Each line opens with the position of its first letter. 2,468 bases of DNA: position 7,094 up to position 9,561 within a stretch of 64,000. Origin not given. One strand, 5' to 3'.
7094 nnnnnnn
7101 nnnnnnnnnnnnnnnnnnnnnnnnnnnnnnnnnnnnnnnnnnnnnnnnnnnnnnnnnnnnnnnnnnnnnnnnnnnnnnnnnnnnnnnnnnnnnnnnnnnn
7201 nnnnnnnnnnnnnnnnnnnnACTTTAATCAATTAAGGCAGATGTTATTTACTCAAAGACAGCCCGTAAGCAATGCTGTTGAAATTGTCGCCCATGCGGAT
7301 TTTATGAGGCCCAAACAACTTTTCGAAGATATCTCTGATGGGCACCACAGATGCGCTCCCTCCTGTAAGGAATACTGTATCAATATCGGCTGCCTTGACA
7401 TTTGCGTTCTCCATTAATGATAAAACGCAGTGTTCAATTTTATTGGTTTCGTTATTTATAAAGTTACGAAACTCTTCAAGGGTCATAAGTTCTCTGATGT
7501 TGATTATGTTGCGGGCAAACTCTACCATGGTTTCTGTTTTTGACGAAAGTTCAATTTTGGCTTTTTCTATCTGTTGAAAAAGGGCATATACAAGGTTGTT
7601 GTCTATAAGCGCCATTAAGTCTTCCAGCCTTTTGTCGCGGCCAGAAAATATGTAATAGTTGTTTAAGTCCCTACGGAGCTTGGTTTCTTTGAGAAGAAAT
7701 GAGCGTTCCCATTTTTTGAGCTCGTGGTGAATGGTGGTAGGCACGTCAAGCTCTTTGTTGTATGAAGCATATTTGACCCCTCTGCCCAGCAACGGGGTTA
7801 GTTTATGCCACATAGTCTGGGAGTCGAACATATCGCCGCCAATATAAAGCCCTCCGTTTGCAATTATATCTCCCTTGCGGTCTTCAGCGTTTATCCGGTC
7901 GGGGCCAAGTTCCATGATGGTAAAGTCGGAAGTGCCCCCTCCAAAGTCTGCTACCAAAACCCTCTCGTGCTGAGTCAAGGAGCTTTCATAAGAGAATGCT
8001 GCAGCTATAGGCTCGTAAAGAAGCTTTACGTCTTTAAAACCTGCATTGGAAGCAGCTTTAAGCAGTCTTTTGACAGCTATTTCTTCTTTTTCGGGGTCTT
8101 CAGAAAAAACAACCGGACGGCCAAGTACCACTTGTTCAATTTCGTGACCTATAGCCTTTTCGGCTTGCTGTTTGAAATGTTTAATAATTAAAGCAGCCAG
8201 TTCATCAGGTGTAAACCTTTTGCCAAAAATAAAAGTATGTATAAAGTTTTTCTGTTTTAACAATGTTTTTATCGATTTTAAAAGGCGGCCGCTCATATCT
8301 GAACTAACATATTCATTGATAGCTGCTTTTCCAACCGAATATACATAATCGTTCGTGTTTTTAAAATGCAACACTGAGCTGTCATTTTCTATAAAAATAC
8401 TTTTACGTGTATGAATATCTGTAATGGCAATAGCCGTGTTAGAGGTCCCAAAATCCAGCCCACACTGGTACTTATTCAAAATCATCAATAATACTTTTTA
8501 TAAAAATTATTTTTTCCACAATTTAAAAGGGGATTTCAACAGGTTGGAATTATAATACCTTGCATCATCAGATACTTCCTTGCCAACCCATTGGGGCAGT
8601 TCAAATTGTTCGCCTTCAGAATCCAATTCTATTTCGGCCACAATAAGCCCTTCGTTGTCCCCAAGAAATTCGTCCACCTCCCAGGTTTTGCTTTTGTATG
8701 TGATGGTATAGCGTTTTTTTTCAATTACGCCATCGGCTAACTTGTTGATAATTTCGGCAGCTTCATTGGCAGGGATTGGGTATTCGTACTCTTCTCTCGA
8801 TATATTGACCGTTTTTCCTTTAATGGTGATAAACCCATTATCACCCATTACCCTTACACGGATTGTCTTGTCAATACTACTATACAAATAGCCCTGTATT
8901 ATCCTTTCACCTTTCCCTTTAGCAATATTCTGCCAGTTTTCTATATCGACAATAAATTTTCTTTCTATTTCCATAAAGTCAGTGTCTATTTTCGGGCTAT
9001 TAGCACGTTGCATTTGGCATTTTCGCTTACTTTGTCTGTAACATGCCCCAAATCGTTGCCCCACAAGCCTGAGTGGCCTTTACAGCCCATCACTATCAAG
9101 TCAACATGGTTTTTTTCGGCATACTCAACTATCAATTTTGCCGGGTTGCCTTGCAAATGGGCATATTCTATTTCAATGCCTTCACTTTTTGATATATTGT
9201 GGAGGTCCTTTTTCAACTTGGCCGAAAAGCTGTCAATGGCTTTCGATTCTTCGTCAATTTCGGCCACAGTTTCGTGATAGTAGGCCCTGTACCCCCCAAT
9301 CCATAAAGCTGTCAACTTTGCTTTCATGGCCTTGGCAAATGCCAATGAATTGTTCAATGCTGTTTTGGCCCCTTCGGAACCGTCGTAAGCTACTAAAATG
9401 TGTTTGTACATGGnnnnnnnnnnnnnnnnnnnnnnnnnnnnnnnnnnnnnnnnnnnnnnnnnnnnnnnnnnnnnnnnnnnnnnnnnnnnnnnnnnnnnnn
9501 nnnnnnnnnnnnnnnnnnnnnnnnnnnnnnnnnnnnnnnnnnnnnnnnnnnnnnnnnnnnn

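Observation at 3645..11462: Fluoride riboswitch heads a nine-gene, ~7.8-kb operon whose distal cargo has no known role in fluoride resistance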

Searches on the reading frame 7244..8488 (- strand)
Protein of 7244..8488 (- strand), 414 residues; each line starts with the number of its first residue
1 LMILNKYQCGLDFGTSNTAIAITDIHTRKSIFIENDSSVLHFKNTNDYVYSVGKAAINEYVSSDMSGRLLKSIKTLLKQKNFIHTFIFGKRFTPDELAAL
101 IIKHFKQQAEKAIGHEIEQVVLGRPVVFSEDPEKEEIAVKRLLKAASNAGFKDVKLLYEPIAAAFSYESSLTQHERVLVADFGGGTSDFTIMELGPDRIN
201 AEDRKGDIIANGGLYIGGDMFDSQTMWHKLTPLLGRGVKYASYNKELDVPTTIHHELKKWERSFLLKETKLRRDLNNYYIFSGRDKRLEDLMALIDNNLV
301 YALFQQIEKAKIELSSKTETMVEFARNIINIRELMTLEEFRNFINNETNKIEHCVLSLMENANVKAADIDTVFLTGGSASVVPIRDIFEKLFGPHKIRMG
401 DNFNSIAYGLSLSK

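Call 6: search_protein_families(library=pfam, proteins=[window:7244-8488:-], max_evalue=0.01)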
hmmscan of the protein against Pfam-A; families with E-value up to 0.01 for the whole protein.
window:7244-8488:- (414 aa): 2 families
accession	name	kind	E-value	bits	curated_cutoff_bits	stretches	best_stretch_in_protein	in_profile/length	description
PF00012.26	HSP70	-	1.7e-30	106.2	20.6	2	56-227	73-232/599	Hsp70 protein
PF06723.19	MreB_Mbl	-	1.7e-13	50.6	27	1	8-195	3-165/327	MreB/Mbl protein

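Call 7: search_protein_families(library=ncbifam, proteins=[window:7244-8488:-], max_evalue=0.01)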
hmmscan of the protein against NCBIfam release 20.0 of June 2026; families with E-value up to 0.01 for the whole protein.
window:7244-8488:- (414 aa): 15 families
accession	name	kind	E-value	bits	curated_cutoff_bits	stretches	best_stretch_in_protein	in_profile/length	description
NF008673.0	PRK11678.1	equivalog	2.2e-59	201.5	331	1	50-411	86-442/450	molecular chaperone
TIGR02350.1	prok_dnaK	equivalog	1.7e-29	102.6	822.55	2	42-225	40-227/596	molecular chaperone DnaK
NF001413.0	PRK00290.1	equivalog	1e-28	100.1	648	2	10-225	6-228/625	molecular chaperone DnaK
TIGR01991.1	HscA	equivalog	1.8e-26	92.8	708.55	2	84-196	97-203/600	Fe-S protein assembly chaperone HscA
NF003520.0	PRK05183.1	subfamily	3.5e-25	88.5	620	2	66-224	90-245/621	Fe-S protein assembly chaperone HscA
NF009947.0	PRK13411.1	equivalog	1.4e-23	82.8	1002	2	44-224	61-229/662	molecular chaperone DnaK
NF009946.0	PRK13410.1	equivalog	1.9e-21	75.9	1019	2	82-223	100-229/669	molecular chaperone DnaK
NF002399.0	PRK01433.1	equivalog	2.2e-18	66.2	743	1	8-195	21-213/595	Fe-S protein assembly chaperone HscA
NF010539.0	PRK13927.1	subfamily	1.5e-13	50.4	293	1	6-195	6-171/339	rod shape-determining protein MreB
TIGR00904.1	mreB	subfamily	1.9e-10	40.3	365.75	1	9-195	5-170/334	MreB/Mrl family cell shape determining protein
NF010540.1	PRK13929.1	exception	4.1e-09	36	515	1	5-195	3-170/334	rod-share determining protein MreBH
TIGR02529.1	EutJ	subfamily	3.6e-08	33.2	152.1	1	98-198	42-131/239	ethanolamine utilization protein EutJ family protein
NF011660.0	PRK15080.1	equivalog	2.3e-07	30.3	182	0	98-195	75-161/277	ethanolamine utilization protein EutJ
TIGR01174.1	ftsA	equivalog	3.5e-06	26.3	175.85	0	138-195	159-216/371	cell division protein FtsA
NF007009.0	PRK09472.1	equivalog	0.00057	19.1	409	0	139-196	168-225/420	cell division protein FtsA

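Call 37: find_homologous_proteins(query=window:7244-8488:-, max_evalue=0.00001)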
Query window:7244-8488:- (414 aa): 4669 proteins with E <= 0.00001 among 8000 candidates; the best 120 are listed.
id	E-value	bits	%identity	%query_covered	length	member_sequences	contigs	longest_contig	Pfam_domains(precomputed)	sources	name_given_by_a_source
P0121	6.2e-208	709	77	99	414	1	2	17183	PF00012.27,PF06723.20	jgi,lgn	jgi:hypothetical chaperone protein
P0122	3.8e-195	667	72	98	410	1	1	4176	PF00012.27,PF06723.20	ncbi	-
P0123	1.1e-193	662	71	100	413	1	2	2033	PF00012.27,PF06723.20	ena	-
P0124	2.1e-184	631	67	100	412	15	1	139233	PF00012.27,PF06723.20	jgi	jgi:hypothetical chaperone protein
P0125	1.3e-183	629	67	100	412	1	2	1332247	PF00012.27,PF06723.20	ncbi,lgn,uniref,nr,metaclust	ncbi:Hsp70 family protein [Paludibacter jiangxiensis]|uniref:Hypothetical chaperone protein n=1 Tax=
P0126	1.8e-183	628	68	98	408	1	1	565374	PF00012.27,PF06723.20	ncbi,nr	ncbi:MAG: Hsp70 family protein [Bacteroidota bacterium]|nr:Hsp70 family protein [Bacteroidota bacter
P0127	8.5e-174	596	100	65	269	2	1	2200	PF00012.27,PF06723.20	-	-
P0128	1.7e-164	566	63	99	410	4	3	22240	PF00012.27,PF06723.20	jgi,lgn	-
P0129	1.7e-158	546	59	99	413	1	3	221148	PF00012.27,PF06723.20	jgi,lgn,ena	-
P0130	2.9e-158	545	58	100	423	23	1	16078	PF00012.27,PF06723.20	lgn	-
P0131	1.2e-155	537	57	100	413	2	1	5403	PF00012.27,PF06723.20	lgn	-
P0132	6.5e-155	534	57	100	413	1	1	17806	PF00012.27,PF06723.20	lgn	-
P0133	8.7e-155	534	57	100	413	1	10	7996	PF00012.27,PF06723.20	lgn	-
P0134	9.5e-155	534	57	100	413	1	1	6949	PF00012.27,PF06723.20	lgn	-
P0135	1.2e-154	533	57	100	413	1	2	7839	PF00012.27,PF06723.20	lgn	-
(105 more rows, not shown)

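Call 38: find_encoding_contigs(protein=P0121, flank=10000, max_places=1)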
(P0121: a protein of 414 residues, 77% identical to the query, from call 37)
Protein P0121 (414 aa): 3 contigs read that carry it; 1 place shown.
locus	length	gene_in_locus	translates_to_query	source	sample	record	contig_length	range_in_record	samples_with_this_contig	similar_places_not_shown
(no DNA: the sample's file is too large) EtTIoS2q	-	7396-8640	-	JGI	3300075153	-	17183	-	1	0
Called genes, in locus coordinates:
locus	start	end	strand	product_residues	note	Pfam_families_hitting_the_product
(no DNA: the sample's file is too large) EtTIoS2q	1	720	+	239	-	?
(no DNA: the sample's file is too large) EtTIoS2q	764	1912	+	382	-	PF02417:Chromate_transp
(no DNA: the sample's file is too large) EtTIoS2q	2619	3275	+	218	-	PF01209:Ubie_methyltran (faint), PF13847:Methyltransf_31, PF08241:Methyltransf_11, PF08242:Methyltransf_12 (weak), PF13649:Methyltransf_25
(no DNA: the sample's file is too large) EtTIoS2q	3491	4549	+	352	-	PF03193:RsgA_GTPase, PF01926:MMR_HSR1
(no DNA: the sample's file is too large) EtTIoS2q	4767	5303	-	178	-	-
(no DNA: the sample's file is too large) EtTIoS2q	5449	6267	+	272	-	PF02548:Pantoate_transf, PF13714:PEP_mutase (weak)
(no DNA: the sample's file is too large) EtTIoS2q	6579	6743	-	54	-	-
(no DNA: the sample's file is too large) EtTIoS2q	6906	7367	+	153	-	PF01928:CYTH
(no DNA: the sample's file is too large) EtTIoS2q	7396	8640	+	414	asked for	PF00012:HSP70, PF06723:MreB_Mbl, PF00012:HSP70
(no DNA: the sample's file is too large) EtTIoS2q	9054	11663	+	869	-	PF22847:Glyco_hydro_43_rel, PF02018:CBM_4_9, PF22848:ASD1_dom, PF06964:Alpha-L-AF_C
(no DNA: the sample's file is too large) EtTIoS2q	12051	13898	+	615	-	PF16499:Melibiase_2, PF08305:NPCBM, PF17801:Melibiase_C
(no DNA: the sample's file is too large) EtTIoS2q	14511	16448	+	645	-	PF00251:Glyco_hydro_32N (weak), PF22847:Glyco_hydro_43_rel, PF04616:Glyco_hydro_43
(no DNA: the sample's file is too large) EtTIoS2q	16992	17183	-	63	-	?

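Call 39: find_encoding_contigs(protein=P0125, flank=10000, max_places=1)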
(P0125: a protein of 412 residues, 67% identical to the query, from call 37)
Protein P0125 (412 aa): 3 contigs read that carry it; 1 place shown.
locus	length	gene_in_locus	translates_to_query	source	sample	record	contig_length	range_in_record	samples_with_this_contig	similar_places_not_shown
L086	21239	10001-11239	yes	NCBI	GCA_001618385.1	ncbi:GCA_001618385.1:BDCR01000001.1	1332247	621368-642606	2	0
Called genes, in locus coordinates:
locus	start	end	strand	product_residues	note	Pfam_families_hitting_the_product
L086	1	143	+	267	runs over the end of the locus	PF00005:ABC_tran, PF02463:SMC_N (faint), PF13175:AAA_15 (faint), PF13304:AAA_21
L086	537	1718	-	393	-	PF03739:LptF_LptG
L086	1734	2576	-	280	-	PF23023:Anti-Pycsar_Apyc1, PF00753:Lactamase_B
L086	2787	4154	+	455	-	PF01225:Mur_ligase (weak), PF08245:Mur_ligase_M, PF02875:Mur_ligase_C (weak)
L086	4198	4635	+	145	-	PF00383:dCMP_cyt_deam_1, PF14437:MafB19-deam, PF14439:Bd3614-deam (weak)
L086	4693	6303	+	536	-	PF22694:CtpB_N-like (weak), PF00595:PDZ (weak), PF13180:PDZ_2, PF17820:PDZ_6, PF03572:Peptidase_S41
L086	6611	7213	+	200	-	PF03938:OmpH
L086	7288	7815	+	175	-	PF01782:RimM, PF24986:PRC_RimM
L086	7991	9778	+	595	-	PF17297:PEPCK_N, PF00821:PEPCK_GTP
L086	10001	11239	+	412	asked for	PF06723:MreB_Mbl, PF00012:HSP70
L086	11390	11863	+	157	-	-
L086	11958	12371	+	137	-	-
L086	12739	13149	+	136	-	-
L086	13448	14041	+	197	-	-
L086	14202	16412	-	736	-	PF14508:GH97_N, PF10566:Glyco_hydro_97, PF14509:GH97_C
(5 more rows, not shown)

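Call 40: find_encoding_contigs(protein=P0129, flank=10000, max_places=1)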
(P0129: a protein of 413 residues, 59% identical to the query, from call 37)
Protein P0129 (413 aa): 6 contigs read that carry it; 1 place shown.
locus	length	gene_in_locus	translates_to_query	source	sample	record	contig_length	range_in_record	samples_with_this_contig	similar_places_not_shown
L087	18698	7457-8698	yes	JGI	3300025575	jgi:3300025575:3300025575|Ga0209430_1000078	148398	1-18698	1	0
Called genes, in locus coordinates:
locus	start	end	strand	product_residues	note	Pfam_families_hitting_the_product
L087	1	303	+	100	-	?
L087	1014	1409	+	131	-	-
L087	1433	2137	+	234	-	-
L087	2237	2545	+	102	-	-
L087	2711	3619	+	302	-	-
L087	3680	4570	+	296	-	PF13280:WYL, PF25583:WCX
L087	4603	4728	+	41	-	-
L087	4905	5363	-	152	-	PF19514:MobC_2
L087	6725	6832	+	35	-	-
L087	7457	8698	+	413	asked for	PF06723:MreB_Mbl (weak), PF00012:HSP70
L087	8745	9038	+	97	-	PF07862:Nif11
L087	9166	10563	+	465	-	PF04055:Radical_SAM, PF13353:Fer4_12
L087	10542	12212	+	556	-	PF00246:Peptidase_M14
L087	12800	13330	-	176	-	-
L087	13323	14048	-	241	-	PF06114:Peptidase_M78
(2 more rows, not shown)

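Call 53: find_encoding_contigs(protein=P0126, flank=10000, max_places=1)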
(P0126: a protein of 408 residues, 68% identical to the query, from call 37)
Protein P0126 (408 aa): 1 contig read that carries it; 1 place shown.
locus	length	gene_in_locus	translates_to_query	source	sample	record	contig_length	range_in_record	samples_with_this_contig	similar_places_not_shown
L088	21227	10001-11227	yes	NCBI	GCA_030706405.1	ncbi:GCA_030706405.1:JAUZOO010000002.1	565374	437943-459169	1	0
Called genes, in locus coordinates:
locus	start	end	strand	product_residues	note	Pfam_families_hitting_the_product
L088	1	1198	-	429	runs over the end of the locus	PF00364:Biotin_lipoyl, PF02817:E3_binding, PF00198:2-oxoacid_dh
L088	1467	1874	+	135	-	PF01641:SelR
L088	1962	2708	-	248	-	PF00535:Glycos_transf_2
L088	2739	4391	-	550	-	PF13231:PMT_2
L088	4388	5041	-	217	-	PF14378:PAP2_3, PF01569:PAP2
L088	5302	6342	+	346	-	PF01087:GalP_UDP_transf, PF02744:GalP_UDP_tr_C, PF01230:HIT (weak)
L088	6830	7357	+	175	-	PF09695:YtfJ_HI0045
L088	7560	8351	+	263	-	PF00702:Hydrolase (faint), PF08282:Hydrolase_3, PF05116:S6PP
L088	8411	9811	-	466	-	PF00753:Lactamase_B, PF23023:Anti-Pycsar_Apyc1 (weak), PF12706:Lactamase_B_2 (faint), PF16661:Lactamase_B_6 (weak), PF10996:Beta-Casp, PF07521:RMMBL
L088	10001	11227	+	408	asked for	PF06723:MreB_Mbl, PF00012:HSP70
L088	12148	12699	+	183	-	-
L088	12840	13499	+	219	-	-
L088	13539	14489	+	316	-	PF20033:DUF6438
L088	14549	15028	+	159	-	-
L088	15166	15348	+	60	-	-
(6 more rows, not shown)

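Call 54: find_encoding_contigs(protein=P0124, flank=10000, max_places=1)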
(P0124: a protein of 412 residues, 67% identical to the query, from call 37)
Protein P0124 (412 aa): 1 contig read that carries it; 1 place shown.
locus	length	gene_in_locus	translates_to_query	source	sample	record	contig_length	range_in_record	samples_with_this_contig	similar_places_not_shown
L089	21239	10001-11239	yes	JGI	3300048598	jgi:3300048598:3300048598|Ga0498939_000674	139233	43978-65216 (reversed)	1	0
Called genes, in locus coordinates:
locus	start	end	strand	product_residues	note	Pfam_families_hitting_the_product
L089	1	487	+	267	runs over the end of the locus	PF00005:ABC_tran, PF02463:SMC_N (faint), PF13175:AAA_15 (faint), PF13304:AAA_21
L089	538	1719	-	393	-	PF03739:LptF_LptG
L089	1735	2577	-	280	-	PF23023:Anti-Pycsar_Apyc1 (weak), PF00753:Lactamase_B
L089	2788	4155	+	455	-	PF01225:Mur_ligase (weak), PF08245:Mur_ligase_M, PF02875:Mur_ligase_C (weak)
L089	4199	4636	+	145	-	PF00383:dCMP_cyt_deam_1, PF14437:MafB19-deam, PF14439:Bd3614-deam (weak)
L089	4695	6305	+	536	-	PF22694:CtpB_N-like (weak), PF00595:PDZ (weak), PF13180:PDZ_2, PF17820:PDZ_6, PF03572:Peptidase_S41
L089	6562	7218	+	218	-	PF03938:OmpH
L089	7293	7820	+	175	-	PF01782:RimM, PF24986:PRC_RimM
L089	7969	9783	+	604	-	PF17297:PEPCK_N, PF00821:PEPCK_GTP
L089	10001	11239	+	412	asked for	PF06723:MreB_Mbl, PF00012:HSP70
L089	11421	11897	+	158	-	-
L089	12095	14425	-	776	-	PF14508:GH97_N, PF10566:Glyco_hydro_97, PF14509:GH97_C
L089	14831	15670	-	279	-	PF13527:Acetyltransf_9, PF00583:Acetyltransf_1 (weak), PF13508:Acetyltransf_7 (weak)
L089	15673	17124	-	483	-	PF10502:Peptidase_S26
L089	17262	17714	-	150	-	PF02580:Tyr_Deacylase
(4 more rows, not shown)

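Call 55: find_encoding_contigs(protein=P0122, flank=10000, max_places=1)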
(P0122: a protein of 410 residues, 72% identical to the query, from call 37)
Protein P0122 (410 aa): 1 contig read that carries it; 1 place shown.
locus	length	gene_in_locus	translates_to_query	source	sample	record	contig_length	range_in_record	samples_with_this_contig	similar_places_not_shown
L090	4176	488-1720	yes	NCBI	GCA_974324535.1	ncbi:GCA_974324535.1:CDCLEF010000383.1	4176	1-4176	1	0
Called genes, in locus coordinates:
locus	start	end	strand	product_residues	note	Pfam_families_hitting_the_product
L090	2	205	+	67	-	?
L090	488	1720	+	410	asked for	PF06723:MreB_Mbl, PF00012:HSP70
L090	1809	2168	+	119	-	PF07366:SnoaL, PF12680:SnoaL_2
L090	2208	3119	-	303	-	PF06877:RraB, PF13424:TPR_12 (weak), PF13432:TPR_16 (weak), PF00515:TPR_1 (weak), PF07719:TPR_2 (weak), PF13181:TPR_8 (weak), PF14559:TPR_19 (weak), PF00515:TPR_1 (weak), +6 more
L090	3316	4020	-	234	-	-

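Call 67: search_protein_families(library=padloc, proteins=[window:7244-8488:-], max_evalue=0.001)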
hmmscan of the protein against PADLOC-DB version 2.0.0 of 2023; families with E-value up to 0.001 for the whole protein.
window:7244-8488:- (414 aa): 1 family
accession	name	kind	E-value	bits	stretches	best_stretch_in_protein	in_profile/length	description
PDLC04731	PDC-M61B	-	4.4e-05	20.4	0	157-207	329-380/588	-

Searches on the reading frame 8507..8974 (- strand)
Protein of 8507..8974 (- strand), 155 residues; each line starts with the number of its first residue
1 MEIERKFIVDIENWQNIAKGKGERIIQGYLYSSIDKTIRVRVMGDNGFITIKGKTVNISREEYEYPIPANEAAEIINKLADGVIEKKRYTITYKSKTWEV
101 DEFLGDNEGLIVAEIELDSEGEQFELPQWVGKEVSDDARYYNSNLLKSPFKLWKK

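Call 6: search_protein_families(library=pfam, proteins=[window:8507-8974:-], max_evalue=0.01)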
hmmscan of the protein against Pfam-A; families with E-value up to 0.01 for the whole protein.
window:8507-8974:- (155 aa): 1 family
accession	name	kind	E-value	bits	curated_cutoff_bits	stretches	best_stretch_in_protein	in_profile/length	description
PF01928.26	CYTH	-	7.1e-17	62.2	23.2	1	2-141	3-179/179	CYTH domain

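Call 7: search_protein_families(library=ncbifam, proteins=[window:8507-8974:-], max_evalue=0.01)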
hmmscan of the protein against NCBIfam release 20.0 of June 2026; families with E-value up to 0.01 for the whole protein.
window:8507-8974:- (155 aa): 1 family
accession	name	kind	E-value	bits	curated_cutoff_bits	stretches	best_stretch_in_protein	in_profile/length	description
TIGR00318.1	cyaB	equivalog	0.0088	15.9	57.95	0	32-100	46-119/174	class IV adenylate cyclase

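Call 67: search_protein_families(library=padloc, proteins=[window:8507-8974:-], max_evalue=0.001)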
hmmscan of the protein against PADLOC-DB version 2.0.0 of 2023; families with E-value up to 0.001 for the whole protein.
window:8507-8974:- (155 aa): 0 families

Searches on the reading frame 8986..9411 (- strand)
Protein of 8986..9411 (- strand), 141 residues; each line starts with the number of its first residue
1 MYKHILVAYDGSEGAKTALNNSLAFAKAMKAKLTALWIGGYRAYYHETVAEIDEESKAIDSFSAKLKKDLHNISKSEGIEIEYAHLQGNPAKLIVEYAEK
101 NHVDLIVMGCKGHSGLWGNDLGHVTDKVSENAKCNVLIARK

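Call 6: search_protein_families(library=pfam, proteins=[window:8986-9411:-], max_evalue=0.01)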
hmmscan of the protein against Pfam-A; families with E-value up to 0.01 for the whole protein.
window:8986-9411:- (141 aa): 1 family
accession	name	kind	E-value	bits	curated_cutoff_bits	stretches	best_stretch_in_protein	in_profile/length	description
PF00582.32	Usp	-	2.7e-26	93.3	24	1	1-140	1-141/141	Universal stress protein family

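Call 7: search_protein_families(library=ncbifam, proteins=[window:8986-9411:-], max_evalue=0.01)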
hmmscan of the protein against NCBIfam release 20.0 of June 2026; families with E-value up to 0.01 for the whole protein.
window:8986-9411:- (141 aa): 5 families
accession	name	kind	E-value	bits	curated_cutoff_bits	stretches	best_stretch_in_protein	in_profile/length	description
NF008380.0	PRK11175.1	equivalog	4.3e-09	35.8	227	1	60-138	219-298/313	universal stress protein UspE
NF011698.0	PRK15118.1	equivalog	2.7e-06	27.6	202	1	2-119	3-118/144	universal stress protein UspA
NF007512.0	PRK10116.1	equivalog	2.5e-05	24.4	167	1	2-137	3-135/142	universal stress protein UspC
NF011581.0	PRK15005.1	equivalog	0.00085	19.5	166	1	1-140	1-144/144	universal stress protein UspF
NF007436.0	PRK09982.1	equivalog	0.0051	17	203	1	2-111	3-112/142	universal stress protein UspD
